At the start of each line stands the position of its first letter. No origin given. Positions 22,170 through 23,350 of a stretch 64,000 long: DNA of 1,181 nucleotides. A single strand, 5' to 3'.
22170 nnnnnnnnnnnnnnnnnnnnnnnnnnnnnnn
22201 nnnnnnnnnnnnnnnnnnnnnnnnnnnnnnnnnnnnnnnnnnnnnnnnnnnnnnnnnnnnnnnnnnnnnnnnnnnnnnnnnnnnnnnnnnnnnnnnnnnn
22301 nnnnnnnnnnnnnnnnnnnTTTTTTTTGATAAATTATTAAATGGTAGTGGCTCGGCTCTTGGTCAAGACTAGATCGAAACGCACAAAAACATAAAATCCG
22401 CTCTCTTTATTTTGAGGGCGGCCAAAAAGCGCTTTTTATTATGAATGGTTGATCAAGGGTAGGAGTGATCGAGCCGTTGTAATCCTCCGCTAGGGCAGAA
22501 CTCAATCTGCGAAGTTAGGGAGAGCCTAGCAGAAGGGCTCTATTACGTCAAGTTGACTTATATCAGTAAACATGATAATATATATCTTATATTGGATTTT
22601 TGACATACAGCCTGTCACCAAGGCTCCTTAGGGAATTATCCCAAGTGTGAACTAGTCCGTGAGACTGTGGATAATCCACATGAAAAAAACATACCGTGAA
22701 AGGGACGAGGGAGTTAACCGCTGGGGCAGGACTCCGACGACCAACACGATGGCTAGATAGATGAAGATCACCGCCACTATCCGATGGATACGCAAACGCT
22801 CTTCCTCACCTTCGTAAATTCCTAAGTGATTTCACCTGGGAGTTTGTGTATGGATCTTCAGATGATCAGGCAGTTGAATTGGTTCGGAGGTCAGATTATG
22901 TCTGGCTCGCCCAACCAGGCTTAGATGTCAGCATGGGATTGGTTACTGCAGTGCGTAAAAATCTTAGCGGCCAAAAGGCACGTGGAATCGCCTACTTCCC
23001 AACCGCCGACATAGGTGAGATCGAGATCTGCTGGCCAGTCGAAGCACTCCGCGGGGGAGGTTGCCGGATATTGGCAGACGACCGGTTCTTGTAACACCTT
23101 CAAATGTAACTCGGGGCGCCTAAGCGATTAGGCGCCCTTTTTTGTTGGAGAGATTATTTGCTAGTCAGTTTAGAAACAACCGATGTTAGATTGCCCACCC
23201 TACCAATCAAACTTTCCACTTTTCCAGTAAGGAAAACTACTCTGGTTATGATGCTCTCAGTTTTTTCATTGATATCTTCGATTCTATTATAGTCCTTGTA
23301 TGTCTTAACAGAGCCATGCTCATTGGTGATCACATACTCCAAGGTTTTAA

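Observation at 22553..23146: Second promoter-to-terminator unit (plus strand) on the other flank of rpoBC, containing an 82-codon ORF with an RBS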

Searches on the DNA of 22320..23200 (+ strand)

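Call 4: search_rna_families(source=window, start=22320, end=23200, threshold=evalue, max_evalue=10, show_alignments=5)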
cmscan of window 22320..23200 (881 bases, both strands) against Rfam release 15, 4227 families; matches with E-value up to 10: 6.
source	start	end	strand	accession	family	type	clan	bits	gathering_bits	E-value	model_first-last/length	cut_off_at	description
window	23047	23146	+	RF02869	ncS025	Gene; sRNA;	-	20.8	46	0.37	1-85/85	no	Burkholderia sRNA 25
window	22811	22850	+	RF03996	mir-3012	Gene; miRNA;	-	20.1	90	0.81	13-56/68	no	mir-3012 microRNA precursor family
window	23092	23147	+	RF02353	BjrC68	Gene; sRNA;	-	19.9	39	0.016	1-82/82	no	Bradyrhizobiaceae sRNA BjrC68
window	22386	22425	+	RF02416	TCV_H4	Cis-reg;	-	16.9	50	5.6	1-51/51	no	Turnip crinkle virus 3'UTR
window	23080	23152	+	RF00519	suhB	Gene; sRNA;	CL00108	14.2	41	4.9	1-77/77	no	Makes More Granules Regulator RNA (mmgR)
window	23132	23200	+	RF02988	GEBRO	Gene; sRNA;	-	10.9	284.7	1.7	1-68/350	3'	GEBRO RNA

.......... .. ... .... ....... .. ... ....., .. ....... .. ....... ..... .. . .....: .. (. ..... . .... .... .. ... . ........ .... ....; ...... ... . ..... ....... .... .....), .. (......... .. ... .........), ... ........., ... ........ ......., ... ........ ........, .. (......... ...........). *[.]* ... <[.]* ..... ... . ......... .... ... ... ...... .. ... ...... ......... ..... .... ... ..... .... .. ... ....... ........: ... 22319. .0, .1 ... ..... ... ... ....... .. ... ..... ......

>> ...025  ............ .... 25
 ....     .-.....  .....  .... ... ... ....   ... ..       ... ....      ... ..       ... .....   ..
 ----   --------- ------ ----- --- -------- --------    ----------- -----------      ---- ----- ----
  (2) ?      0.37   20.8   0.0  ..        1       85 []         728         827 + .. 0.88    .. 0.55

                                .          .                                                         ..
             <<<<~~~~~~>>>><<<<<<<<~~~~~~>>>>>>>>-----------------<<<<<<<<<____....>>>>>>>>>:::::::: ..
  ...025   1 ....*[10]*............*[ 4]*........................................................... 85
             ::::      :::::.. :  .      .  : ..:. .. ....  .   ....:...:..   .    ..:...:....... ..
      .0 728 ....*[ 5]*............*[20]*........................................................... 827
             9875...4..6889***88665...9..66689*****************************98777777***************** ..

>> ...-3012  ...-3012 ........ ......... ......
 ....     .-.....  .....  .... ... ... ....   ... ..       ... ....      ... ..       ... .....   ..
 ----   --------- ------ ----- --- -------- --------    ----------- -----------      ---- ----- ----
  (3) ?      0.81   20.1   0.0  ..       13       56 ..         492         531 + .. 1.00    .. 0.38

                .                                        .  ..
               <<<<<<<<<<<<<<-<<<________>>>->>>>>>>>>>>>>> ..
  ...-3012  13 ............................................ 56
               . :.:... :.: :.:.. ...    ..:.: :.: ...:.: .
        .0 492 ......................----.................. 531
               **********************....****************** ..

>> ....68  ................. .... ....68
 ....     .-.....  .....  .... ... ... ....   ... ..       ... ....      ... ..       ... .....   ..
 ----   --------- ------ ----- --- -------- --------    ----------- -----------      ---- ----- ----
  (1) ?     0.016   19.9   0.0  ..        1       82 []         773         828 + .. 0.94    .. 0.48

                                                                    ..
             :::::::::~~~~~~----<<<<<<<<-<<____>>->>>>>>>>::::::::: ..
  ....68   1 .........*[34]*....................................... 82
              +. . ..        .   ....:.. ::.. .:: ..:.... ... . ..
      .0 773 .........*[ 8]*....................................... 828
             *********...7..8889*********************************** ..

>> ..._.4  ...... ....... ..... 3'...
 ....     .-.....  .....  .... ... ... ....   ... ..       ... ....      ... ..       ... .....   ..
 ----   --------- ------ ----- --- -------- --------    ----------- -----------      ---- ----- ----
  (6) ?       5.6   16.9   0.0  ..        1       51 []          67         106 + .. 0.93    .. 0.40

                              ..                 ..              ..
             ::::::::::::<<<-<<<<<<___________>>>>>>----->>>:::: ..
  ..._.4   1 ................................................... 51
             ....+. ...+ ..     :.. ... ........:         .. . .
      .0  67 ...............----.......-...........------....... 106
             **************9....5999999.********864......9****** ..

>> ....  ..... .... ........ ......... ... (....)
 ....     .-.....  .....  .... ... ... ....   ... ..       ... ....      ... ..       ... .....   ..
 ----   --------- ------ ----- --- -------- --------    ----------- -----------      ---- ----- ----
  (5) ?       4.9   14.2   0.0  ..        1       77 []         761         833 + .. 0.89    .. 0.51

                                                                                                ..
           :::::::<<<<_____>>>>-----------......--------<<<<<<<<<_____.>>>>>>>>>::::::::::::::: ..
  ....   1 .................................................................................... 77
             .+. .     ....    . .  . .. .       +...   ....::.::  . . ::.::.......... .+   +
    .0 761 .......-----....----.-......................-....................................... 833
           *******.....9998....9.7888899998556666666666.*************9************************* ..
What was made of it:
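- On RNase P RNA: No RNase P hit at E <= 10 in 22320-23200 (call 4).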

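Call 22: search_dna_similar(query=window:22553-23153:+, collection=phages, mode=distant, max_evalue=0.01)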
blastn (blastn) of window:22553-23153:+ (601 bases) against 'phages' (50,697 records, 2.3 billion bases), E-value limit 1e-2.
No match.

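Call 35: search_dna_similar(query=window:22553-23153:+, collection=plasmids, mode=distant, max_evalue=0.01)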
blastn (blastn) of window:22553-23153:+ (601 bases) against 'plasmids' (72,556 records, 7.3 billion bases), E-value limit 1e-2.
No match.
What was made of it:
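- Tried and rejected: No match to phage or plasmid records (calls 22, 35).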

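Call 69: build_rna_model(alignment_id=A4, structure=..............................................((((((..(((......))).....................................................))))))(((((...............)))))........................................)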
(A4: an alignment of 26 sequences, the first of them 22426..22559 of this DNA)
Model R1 built from alignment A4 (26 sequences, 190 columns); structure: as given.
model positions 118; base pairs 14; branch points 1; effective number of sequences 5.2; information 0.59 bits per position. Calibrated on 0.2 Mb of random sequence (short: E-values are rough).
structure used (alignment columns):
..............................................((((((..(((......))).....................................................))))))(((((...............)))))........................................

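Call 70: search_with_rna_model(model_id=R1, sources=[window, L001, L002, L003, L004, L005, L006, L007, L008, L009, L010, L011, L012, L013, L014, L015, L016, L017, L018, L019, L020, L021, L022, L023, L024, L025, L026, L027, L028, L029, L030, L031, L032, L033, L034, L035, L036, L037, L038, L039, L040, L041, L042, L043, L044, L045, L046, L047, L048, L049, L050, L051, L052, L053, L054, L055, L056, L057, L058, L059, L060, L061, L062, L063, L064, L065, L066, L067, L068, L069, L071, L072, L073, L074, L075, L076, L077, L078, L080, L083, L085, L165], max_evalue=0.01, make_alignment=true)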
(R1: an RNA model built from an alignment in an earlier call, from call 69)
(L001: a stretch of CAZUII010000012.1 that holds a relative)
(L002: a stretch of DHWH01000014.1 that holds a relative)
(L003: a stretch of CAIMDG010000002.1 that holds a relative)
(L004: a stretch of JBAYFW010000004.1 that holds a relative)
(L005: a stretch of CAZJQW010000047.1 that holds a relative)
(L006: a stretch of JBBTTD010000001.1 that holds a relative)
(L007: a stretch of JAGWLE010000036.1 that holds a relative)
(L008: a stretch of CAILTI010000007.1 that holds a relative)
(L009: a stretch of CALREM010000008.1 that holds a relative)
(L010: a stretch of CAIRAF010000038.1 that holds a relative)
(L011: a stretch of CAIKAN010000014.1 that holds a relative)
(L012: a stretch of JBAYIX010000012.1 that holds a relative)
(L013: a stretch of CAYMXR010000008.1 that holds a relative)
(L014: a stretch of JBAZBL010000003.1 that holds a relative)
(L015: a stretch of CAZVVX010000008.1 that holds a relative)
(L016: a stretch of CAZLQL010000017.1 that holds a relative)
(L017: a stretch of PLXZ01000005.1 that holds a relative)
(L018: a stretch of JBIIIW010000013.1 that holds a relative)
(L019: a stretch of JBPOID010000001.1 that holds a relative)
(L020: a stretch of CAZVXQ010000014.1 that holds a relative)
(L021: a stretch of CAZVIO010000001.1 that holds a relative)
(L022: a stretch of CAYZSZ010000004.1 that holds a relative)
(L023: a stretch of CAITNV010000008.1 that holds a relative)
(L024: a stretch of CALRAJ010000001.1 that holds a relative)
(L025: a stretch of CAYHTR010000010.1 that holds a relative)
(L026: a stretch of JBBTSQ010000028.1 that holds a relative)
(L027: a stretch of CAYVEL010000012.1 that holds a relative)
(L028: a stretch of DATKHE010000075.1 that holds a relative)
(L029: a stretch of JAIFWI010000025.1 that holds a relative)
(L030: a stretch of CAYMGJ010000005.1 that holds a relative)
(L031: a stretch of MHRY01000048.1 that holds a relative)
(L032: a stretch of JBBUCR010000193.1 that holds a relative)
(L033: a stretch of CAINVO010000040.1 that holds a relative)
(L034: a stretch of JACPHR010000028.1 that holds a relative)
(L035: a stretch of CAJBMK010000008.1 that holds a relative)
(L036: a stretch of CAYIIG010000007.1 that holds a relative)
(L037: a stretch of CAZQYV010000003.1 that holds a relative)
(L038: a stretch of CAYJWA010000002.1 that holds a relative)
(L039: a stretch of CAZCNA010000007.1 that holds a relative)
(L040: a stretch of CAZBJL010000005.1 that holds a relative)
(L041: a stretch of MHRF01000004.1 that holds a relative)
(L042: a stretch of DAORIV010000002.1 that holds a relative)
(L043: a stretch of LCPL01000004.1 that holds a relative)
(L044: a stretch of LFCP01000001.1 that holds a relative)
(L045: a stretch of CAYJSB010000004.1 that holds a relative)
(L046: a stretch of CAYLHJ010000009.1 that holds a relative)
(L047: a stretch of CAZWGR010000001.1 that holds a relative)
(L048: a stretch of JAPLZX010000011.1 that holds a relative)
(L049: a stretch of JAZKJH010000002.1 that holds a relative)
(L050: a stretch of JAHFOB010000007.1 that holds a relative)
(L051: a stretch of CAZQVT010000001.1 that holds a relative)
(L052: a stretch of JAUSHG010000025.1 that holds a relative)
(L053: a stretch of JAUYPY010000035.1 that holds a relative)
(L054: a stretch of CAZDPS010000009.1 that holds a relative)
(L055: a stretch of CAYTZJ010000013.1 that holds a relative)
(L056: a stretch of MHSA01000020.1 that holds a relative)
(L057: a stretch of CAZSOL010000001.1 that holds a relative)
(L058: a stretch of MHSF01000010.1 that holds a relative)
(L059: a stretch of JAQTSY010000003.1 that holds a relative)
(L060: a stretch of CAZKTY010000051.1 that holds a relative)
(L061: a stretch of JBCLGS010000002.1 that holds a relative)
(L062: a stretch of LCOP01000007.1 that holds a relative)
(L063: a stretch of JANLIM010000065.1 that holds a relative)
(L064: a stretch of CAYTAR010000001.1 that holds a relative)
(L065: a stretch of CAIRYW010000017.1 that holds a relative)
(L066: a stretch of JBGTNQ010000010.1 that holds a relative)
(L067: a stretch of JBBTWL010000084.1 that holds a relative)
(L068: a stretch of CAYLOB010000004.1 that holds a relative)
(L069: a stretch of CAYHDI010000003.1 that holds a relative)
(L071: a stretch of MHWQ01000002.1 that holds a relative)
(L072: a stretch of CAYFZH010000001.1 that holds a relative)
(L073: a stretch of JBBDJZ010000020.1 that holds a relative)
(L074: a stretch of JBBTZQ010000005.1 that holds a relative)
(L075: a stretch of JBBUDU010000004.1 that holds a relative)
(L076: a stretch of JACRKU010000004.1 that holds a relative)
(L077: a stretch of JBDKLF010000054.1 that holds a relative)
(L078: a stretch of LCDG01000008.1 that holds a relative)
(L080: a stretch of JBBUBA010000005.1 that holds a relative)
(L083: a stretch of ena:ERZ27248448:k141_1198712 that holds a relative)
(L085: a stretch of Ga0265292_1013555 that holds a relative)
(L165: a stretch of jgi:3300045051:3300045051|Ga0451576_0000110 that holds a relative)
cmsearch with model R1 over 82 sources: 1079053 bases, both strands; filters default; matches with E-value up to 0.01: 39.
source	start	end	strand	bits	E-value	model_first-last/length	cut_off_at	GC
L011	5584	5701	+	102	5.4e-20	1-118/118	no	0.46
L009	3254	3369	+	100.6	1.2e-19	1-118/118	no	0.46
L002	5785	5901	+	99.4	2.2e-19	1-118/118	no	0.43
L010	1815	1953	+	96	1.3e-18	1-118/118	no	0.45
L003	5761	5876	+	95.6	1.6e-18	1-118/118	no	0.41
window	22437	22553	-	95.2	2e-18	1-118/118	no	0.48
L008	5696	5845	+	94.8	2.5e-18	1-118/118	no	0.43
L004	1084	1244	+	92.4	8.5e-18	1-118/118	no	0.5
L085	1953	2069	+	90.2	2.7e-17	1-118/118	no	0.47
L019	5766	5885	+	89.9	3.2e-17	1-118/118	no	0.36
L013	3472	3618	+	89.6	3.7e-17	1-118/118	no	0.39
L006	5769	5880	+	88.2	7.8e-17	1-118/118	no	0.42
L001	4574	4687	+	86.5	1.9e-16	1-118/118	no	0.46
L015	5866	5986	+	86.3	2.1e-16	1-118/118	no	0.37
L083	1291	1404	+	85.2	3.7e-16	1-118/118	no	0.5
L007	3296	3412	+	83.7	8.4e-16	1-118/118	no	0.43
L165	7727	7843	-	82.5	1.5e-15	1-118/118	no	0.45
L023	5745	5865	+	82.2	1.8e-15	1-118/118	no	0.37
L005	898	1011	+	81.7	2.3e-15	1-118/118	no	0.43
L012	5815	5932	+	78.1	1.5e-14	1-118/118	no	0.44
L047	5759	5877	+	76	4.8e-14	1-118/118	no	0.38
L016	4297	4413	+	74.3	1.1e-13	1-118/118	no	0.31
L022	5870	5989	+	69.5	1.4e-12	1-118/118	no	0.35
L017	5651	5772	+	68.9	1.9e-12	1-118/118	no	0.37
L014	5808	5919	+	64.7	1.7e-11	1-118/118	no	0.41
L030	5789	5910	+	64.2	2.3e-11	1-118/118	no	0.41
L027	5418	5535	+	54.8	3.2e-09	1-118/118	no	0.32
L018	3404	3541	+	52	1.4e-08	1-118/118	no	0.32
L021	551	686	+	46.2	3e-07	1-118/118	no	0.35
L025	5438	5555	+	42.1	2.4e-06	1-118/118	no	0.38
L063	2812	2929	+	40.1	7.1e-06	1-118/118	no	0.39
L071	5867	5980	+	36.9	3.7e-05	1-118/118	no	0.46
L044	5754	5872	+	32.4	0.00041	1-118/118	no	0.39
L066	5796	5940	+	31.3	0.00071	1-118/118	no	0.33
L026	4444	4552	+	31.2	0.00077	1-118/118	no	0.37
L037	5767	5885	+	27.5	0.0054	1-118/118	no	0.39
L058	4337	4458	+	27.2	0.0063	1-118/118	no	0.39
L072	5819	5933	+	26.7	0.0082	1-118/118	no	0.41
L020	5774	5887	+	26.3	0.0098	1-118/118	no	0.35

Alignment A5: 39 matches aligned to the model, 222 columns, each read 5' to 3' on its own strand. Consensus structure (alignment columns), stored with it:
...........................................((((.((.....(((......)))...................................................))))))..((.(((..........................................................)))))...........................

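Call 84: search_rna_families(source=L165, start=7610, end=8540, threshold=evalue, max_evalue=10)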
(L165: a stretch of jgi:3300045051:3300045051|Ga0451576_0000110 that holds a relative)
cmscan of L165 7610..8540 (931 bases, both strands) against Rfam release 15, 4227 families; matches with E-value up to 10: 3.
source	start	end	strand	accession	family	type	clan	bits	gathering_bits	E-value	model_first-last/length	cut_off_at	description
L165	7732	7798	+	RF04308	HCV_SL2531-SL2549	Cis-reg;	-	18.3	56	0.4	1-72/72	no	Hepatitis C virus stem-loop SL2531 and SL2549AU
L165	8503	8533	+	RF01687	Acido-Lenti-1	Gene; sRNA;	-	14.2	37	2.1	1-46/46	no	Acido-Lenti-1 RNA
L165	7676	7710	+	RF01679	P36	Gene; sRNA;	-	13.6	36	8.4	1-61/61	no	Pseudomonas sRNA P36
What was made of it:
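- No Rfam match (calls 4, 84).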

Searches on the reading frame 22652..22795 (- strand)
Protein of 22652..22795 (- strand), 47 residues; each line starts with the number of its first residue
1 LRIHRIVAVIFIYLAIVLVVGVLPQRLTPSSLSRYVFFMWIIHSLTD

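Call 7: search_protein_families(library=pfam, proteins=[window:22652-22795:-], max_evalue=1)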
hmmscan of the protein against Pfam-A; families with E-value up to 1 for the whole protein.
window:22652-22795:- (47 aa): 0 families

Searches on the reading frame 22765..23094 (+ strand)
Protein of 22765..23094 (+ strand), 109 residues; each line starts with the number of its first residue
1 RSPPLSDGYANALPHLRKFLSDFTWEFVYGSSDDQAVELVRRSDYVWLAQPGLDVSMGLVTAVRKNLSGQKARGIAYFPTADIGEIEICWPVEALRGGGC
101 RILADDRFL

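Call 49: search_protein_families(library=pfam, proteins=[window:22765-23094:+], max_evalue=1)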
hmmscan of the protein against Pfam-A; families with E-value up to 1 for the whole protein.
window:22765-23094:+ (109 aa): 0 families

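Call 50: search_protein_families(library=phrogs, proteins=[window:22765-23094:+], max_evalue=0.1)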
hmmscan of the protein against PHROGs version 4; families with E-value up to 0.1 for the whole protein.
window:22765-23094:+ (109 aa): 0 families

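Call 51: search_protein_families(library=padloc, proteins=[window:22765-23094:+], max_evalue=0.1)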
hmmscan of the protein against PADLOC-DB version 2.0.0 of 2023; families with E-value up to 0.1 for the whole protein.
window:22765-23094:+ (109 aa): 0 families
